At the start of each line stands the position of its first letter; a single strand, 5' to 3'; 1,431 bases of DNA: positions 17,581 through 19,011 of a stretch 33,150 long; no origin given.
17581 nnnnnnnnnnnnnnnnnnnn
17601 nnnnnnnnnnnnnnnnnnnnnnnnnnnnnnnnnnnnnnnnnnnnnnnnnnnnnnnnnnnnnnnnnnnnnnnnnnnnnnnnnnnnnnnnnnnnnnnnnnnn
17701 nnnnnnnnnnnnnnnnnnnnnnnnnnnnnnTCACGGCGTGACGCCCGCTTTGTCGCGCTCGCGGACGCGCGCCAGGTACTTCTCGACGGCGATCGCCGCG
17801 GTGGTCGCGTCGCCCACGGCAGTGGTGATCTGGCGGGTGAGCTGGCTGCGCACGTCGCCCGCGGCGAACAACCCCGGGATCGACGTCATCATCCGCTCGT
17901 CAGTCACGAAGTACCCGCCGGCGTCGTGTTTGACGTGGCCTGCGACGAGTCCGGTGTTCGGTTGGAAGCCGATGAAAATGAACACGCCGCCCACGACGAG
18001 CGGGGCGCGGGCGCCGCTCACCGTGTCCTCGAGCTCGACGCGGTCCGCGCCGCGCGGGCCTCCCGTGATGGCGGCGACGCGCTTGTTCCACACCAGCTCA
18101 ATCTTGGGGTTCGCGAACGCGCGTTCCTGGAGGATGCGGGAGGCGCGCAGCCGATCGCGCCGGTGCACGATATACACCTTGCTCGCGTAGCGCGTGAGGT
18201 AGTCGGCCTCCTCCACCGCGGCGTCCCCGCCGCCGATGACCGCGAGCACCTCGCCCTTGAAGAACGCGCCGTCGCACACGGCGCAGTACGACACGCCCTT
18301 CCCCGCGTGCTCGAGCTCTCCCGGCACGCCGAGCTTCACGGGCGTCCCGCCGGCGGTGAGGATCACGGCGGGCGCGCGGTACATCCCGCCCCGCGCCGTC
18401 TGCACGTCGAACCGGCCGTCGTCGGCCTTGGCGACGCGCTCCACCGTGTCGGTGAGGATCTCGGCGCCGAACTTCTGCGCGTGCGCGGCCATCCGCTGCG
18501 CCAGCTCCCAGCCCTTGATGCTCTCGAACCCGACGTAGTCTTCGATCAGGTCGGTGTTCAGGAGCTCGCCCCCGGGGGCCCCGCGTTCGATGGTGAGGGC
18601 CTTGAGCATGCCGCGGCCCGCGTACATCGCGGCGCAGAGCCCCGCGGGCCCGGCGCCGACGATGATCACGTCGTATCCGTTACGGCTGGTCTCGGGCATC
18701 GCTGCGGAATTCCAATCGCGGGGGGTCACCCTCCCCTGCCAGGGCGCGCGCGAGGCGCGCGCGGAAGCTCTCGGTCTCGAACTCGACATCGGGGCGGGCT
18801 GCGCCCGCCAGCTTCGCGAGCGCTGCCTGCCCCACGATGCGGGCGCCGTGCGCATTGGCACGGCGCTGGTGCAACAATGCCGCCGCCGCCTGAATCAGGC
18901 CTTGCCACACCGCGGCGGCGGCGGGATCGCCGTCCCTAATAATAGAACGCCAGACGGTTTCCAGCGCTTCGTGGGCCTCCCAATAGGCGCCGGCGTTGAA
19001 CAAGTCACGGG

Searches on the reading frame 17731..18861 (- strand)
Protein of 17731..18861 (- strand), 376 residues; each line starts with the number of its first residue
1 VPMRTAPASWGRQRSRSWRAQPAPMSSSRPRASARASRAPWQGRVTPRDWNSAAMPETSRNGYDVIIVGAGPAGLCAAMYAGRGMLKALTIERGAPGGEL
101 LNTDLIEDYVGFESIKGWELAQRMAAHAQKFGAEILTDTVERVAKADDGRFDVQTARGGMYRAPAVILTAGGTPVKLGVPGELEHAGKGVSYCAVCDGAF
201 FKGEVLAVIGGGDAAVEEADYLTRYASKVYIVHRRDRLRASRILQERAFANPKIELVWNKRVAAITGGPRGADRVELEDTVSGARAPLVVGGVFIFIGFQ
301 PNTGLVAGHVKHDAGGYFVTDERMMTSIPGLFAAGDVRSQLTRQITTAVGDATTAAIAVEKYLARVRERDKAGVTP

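Call 15: search_protein_families(library=pfam, proteins=[window:17731-18861:-], max_evalue=0.0001)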
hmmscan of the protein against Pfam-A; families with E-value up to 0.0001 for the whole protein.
window:17731-18861:- (376 aa): 7 families
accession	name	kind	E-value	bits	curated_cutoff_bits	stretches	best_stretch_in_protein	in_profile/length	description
PF07992.20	Pyr_redox_2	-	4.8e-46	157.9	26.1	1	63-351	1-290/291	Pyridine nucleotide-disulphide oxidoreductase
PF13738.12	Pyr_redox_3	-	1.1e-22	81.1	30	1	114-335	77-305/305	Pyridine nucleotide-disulphide oxidoreductase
PF00070.33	Pyr_redox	-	6.6e-18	65.4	22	1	206-279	2-81/82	Pyridine nucleotide-disulphide oxidoreductase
PF03486.20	HI0933_like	-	1e-07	32.1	50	0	64-95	2-33/244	HI0933-like protein Rossmann domain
PF01266.30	DAO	-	1.8e-07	31.4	27.9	0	118-174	149-207/353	FAD dependent oxidoreductase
PF00890.30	FAD_binding_2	-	1e-05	25.4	20.4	0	64-96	1-33/414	FAD binding domain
PF01946.23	Thi4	-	4.5e-05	23.2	26.2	0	63-98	18-55/235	Thi4 family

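Call 30: search_protein_families(library=ncbifam, proteins=[window:17731-18861:-], max_evalue=0.001)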
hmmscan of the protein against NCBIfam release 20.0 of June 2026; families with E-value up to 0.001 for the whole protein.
window:17731-18861:- (376 aa): 66 families (the best 25 are shown)
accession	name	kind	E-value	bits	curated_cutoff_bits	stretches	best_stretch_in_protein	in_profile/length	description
TIGR01292.1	TRX_reduct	equivalog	5.2e-105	350.5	343.45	1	63-363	1-300/300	thioredoxin-disulfide reductase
TIGR03143.1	AhpF_homolog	hypoth_equivalog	1.2e-83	281.6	687.65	1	62-369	4-314/555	putative alkyl hydroperoxide reductase F subunit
TIGR03140.1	AhpF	equivalog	3e-67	227.3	502.9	1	53-363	203-512/515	alkyl hydroperoxide reductase subunit F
NF007614.0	PRK10262.1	equivalog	9.1e-57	192.6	644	1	64-366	8-317/321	thioredoxin-disulfide reductase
TIGR01350.1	lipoamide_DH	equivalog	2e-19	69.7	408.8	2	148-341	116-312/461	dihydrolipoyl dehydrogenase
TIGR04018.1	Bthiol_YpdA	hypoth_equivalog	4.4e-19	68.4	339.9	2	138-341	91-292/316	YpdA family putative bacillithiol disulfide reductase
NF004991.0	PRK06370.1-3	subfamily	1.2e-18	67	620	2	204-371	203-371/509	FAD-containing oxidoreductase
TIGR02053.1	MerA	equivalog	1.8e-17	63.5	454.45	1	158-353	124-322/465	mercury(II) reductase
NF004776.0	PRK06116.1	equivalog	2.7e-13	49.7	480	1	152-341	124-308/450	glutathione-disulfide reductase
NF004992.0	PRK06370.1-4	equivalog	7.4e-13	47.7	629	1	204-338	171-310/459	FAD-containing oxidoreductase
NF009409.0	PRK12770.1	subfamily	1.5e-12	47.2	343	1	202-367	172-354/360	putative glutamate synthase subunit beta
NF009410.0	PRK12771.1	subfamily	1.7e-12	46.8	516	1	203-367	268-449/566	NAD(P)-binding protein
TIGR01316.1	gltA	equivalog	1.6e-10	40.4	471.75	1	205-363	274-449/449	NADPH-dependent glutamate synthase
NF004990.0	PRK06370.1-1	equivalog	5.2e-10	38.6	842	1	201-340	168-312/459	FAD-containing oxidoreductase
NF004947.0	PRK06292.2-5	equivalog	8.2e-10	38.2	592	1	204-340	170-312/474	dihydrolipoyl dehydrogenase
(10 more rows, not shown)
